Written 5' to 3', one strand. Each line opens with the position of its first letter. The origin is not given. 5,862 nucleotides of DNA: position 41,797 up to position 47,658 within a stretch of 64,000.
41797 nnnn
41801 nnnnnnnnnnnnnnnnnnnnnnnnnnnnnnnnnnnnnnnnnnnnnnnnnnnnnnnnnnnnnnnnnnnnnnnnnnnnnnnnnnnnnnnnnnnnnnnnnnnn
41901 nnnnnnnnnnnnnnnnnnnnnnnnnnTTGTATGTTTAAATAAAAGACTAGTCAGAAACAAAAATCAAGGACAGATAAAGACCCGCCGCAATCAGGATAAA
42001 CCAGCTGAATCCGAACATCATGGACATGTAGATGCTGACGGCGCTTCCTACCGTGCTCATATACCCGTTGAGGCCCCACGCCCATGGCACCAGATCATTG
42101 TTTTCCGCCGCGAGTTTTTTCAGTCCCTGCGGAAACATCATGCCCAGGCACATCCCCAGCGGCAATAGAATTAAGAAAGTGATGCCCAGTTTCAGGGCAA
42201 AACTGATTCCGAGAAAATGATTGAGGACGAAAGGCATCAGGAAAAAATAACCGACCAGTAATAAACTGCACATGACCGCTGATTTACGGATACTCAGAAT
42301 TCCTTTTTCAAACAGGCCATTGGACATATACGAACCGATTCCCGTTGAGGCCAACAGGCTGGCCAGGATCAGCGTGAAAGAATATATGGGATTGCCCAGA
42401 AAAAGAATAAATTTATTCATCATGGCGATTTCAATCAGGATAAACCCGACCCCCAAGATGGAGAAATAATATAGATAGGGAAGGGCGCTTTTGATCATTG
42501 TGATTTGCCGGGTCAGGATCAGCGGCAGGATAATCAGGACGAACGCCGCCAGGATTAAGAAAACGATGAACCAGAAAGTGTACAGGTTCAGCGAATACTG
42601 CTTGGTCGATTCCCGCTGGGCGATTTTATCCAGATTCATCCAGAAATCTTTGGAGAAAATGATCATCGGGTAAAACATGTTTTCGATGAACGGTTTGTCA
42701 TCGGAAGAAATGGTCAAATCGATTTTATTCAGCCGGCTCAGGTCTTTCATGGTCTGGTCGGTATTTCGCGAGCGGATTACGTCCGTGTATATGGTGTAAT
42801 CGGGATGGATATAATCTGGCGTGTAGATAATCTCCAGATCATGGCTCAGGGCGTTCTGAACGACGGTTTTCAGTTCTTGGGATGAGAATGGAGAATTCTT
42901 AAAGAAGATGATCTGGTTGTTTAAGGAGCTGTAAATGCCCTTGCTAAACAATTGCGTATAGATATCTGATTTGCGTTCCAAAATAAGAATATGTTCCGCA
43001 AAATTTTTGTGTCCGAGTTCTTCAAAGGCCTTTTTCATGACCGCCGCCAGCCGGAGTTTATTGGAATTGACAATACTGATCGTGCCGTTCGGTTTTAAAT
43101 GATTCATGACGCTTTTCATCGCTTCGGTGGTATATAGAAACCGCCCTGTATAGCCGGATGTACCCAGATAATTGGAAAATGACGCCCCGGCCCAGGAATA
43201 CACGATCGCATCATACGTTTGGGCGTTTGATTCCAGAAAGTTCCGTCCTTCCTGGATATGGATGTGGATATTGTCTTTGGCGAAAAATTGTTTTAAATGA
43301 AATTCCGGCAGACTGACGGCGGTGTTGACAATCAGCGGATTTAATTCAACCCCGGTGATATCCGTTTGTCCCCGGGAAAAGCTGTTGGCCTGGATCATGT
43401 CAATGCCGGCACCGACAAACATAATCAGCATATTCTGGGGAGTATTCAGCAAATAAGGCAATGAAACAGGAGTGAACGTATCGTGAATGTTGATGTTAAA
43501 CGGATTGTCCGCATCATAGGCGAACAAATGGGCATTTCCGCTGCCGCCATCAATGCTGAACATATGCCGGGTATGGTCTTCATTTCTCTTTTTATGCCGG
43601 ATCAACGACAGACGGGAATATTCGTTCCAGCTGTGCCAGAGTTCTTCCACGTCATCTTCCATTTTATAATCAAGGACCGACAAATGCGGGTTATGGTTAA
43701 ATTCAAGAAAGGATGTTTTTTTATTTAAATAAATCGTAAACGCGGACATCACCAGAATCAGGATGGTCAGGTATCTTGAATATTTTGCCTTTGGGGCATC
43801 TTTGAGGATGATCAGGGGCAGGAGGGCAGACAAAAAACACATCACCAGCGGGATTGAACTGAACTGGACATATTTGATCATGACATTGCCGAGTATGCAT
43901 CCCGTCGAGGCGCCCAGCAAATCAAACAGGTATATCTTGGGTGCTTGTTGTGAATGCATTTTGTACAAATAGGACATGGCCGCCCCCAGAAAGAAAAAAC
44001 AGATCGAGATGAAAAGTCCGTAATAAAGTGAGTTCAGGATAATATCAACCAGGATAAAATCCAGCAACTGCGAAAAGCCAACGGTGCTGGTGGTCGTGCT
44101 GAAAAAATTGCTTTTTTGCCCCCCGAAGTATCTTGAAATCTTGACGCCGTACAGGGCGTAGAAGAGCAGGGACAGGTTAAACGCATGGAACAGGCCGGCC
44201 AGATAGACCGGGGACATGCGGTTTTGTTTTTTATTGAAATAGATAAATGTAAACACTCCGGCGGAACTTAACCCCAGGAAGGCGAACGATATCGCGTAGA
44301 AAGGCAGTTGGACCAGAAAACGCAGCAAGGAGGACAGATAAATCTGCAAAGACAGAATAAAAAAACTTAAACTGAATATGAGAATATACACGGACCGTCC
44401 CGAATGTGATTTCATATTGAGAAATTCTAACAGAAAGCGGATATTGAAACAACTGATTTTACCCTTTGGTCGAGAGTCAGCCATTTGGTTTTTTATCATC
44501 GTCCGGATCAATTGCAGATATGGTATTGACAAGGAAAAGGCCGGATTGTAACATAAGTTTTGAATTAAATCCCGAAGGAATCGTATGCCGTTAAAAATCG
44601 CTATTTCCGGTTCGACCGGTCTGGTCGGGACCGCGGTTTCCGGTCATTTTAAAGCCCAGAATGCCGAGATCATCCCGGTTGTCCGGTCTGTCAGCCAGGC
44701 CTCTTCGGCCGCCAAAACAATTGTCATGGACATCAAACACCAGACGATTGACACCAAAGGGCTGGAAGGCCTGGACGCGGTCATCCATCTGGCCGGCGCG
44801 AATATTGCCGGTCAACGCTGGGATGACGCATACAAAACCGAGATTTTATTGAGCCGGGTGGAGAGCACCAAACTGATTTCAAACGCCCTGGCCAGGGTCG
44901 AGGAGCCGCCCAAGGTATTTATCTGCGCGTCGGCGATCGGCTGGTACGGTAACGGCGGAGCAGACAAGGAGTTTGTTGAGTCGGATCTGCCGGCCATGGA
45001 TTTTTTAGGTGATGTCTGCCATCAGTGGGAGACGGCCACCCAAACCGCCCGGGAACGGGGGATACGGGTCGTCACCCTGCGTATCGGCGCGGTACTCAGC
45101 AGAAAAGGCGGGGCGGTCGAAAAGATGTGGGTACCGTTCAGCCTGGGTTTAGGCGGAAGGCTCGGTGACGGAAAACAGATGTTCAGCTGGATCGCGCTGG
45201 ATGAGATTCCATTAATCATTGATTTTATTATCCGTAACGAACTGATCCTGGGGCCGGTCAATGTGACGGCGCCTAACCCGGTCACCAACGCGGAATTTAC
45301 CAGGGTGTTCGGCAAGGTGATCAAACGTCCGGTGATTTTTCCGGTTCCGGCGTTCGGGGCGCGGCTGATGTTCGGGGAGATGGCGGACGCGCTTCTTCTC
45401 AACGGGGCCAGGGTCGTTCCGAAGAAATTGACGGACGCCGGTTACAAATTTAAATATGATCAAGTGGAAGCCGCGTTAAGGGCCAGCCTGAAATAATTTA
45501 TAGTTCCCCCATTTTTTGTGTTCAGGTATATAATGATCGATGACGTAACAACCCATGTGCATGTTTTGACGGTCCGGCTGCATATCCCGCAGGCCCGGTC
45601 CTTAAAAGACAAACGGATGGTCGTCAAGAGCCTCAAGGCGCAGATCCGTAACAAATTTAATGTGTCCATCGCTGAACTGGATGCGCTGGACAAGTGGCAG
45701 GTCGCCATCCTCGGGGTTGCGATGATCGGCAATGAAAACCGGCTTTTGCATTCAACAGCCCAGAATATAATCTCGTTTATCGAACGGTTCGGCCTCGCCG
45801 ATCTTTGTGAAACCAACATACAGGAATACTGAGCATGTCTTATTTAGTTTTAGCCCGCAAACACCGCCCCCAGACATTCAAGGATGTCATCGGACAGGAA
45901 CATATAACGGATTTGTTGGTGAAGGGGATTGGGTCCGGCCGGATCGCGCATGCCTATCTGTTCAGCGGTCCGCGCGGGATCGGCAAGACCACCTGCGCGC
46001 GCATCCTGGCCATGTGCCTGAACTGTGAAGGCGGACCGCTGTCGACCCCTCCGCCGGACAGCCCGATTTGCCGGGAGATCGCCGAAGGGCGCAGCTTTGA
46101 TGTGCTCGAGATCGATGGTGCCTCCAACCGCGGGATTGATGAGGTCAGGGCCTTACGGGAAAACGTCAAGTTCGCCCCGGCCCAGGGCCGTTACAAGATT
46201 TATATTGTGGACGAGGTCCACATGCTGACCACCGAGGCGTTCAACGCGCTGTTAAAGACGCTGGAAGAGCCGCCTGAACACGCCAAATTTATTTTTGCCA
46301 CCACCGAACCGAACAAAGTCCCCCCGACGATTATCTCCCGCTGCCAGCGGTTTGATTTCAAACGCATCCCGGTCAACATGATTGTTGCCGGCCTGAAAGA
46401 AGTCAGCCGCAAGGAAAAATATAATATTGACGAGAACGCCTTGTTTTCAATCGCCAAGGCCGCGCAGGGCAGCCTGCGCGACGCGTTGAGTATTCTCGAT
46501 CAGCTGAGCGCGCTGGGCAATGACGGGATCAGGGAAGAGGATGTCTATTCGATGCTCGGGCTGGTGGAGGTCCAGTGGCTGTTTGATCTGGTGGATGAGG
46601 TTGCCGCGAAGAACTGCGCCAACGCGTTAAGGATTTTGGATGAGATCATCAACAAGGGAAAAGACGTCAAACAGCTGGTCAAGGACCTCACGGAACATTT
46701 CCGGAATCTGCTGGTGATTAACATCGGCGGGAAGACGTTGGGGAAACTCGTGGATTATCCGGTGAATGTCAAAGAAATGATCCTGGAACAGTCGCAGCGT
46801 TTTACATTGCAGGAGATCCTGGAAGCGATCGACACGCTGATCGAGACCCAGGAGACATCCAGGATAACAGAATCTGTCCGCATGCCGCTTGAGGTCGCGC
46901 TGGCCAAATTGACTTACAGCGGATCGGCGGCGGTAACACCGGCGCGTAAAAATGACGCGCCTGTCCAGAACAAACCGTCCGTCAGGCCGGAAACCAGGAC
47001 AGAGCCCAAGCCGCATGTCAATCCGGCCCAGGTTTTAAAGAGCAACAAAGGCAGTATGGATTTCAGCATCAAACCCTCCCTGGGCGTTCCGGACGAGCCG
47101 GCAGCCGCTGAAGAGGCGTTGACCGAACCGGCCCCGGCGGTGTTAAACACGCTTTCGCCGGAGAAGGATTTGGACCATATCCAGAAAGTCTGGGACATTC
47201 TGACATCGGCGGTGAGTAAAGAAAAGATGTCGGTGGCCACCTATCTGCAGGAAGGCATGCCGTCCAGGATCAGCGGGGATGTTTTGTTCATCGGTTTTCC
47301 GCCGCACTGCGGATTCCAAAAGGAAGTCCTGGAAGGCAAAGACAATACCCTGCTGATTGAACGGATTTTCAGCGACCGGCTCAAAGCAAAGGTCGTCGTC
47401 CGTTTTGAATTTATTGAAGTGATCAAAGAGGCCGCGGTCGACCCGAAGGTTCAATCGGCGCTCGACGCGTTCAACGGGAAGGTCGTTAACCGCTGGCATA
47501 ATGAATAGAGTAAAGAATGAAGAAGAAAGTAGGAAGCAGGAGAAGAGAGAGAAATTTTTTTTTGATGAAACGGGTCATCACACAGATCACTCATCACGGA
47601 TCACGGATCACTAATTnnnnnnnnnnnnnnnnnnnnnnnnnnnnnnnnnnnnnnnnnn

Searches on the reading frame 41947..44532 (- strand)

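Call 11: search_protein_families(library=pfam, proteins=[window:41947-44532:-], max_evalue=0.0001)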
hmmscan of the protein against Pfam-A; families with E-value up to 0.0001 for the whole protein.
window:41947-44532:- (861 aa): 0 families

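Call 18: search_protein_families(library=ncbifam, proteins=[window:41947-44532:-], max_evalue=0.01)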
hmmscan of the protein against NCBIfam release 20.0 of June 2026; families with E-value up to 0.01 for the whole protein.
window:41947-44532:- (861 aa): 2 families
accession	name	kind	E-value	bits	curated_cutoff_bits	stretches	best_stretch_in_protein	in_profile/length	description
NF002435.0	PRK01581.1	equivalog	0.00018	20.7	537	1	365-483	151-262/374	polyamine aminopropyltransferase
NF002010.0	PRK00811.1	equivalog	0.00053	19.3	260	1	390-513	103-216/287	polyamine aminopropyltransferase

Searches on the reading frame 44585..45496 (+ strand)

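Call 11: search_protein_families(library=pfam, proteins=[window:44585-45496:+], max_evalue=0.0001)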
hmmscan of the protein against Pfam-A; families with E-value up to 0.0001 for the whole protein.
window:44585-45496:+ (303 aa): 2 families
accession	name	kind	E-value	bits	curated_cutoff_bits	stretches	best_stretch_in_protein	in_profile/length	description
PF08338.16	DUF1731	-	5.7e-19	68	27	1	254-300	1-46/47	Domain of unknown function (DUF1731)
PF01370.27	Epimerase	-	1.8e-11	44.4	20.9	1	5-216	1-225/240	NAD dependent epimerase/dehydratase family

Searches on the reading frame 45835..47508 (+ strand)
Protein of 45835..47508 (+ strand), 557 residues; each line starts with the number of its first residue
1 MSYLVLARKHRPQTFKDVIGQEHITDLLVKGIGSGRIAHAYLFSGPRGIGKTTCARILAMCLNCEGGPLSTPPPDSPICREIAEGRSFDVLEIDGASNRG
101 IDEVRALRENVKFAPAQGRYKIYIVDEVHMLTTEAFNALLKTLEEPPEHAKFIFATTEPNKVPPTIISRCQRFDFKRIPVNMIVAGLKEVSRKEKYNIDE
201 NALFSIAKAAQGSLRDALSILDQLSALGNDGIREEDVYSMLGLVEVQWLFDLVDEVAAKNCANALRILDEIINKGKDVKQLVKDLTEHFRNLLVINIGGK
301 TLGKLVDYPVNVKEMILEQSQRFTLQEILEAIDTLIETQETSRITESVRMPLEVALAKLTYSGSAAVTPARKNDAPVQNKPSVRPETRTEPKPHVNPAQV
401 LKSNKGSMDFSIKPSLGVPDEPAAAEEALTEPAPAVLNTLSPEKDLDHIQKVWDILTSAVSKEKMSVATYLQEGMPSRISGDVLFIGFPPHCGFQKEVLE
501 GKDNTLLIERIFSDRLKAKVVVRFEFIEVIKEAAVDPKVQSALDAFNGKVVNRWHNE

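Call 11: search_protein_families(library=pfam, proteins=[window:45835-47508:+], max_evalue=0.0001)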
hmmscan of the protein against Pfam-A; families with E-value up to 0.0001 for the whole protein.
window:45835-47508:+ (557 aa): 10 families
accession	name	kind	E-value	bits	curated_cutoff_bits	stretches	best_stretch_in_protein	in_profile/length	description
PF13177.12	DNA_pol3_delta2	-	1.9e-41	142.2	27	1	20-178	1-160/161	DNA polymerase III, delta subunit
PF12169.13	DNA_pol3_gamma3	-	5e-16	59.2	24.4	1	233-363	2-131/143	DNA polymerase III subunits gamma and tau domain III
PF22608.2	DNAX_ATPase_lid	-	2.2e-13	50.2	27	1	183-229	2-48/49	DNA polymerase III clamp loader subunit, ATPase lid domain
PF00004.35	AAA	-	2.2e-11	44.8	21.2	1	42-173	2-126/131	ATPase family associated with various cellular activities (AAA)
PF21694.2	DNA_pol3_delta_C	-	1.3e-07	32.1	27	1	249-340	4-101/121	DNA polymerase III delta subunit, C-terminal domain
PF05496.18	RuvB_N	-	1.8e-05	25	27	0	11-65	2-60/159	Holliday junction DNA helicase RuvB P-loop domain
PF21960.2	RCF1-5-like_lid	-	2.9e-05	24.4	27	0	187-221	3-38/43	RCF1/5-like, AAA+ ATPase lid domain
PF20964.2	DnaX_C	-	4.4e-05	23.8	26.2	0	442-526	5-87/113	DNA polymerase III subunit tau, C-terminal domain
PF13604.12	AAA_30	-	5.4e-05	23.5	27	0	42-145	22-114/191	AAA domain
PF13401.12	AAA_22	-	6.9e-05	23.6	27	0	42-155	9-121/130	AAA domain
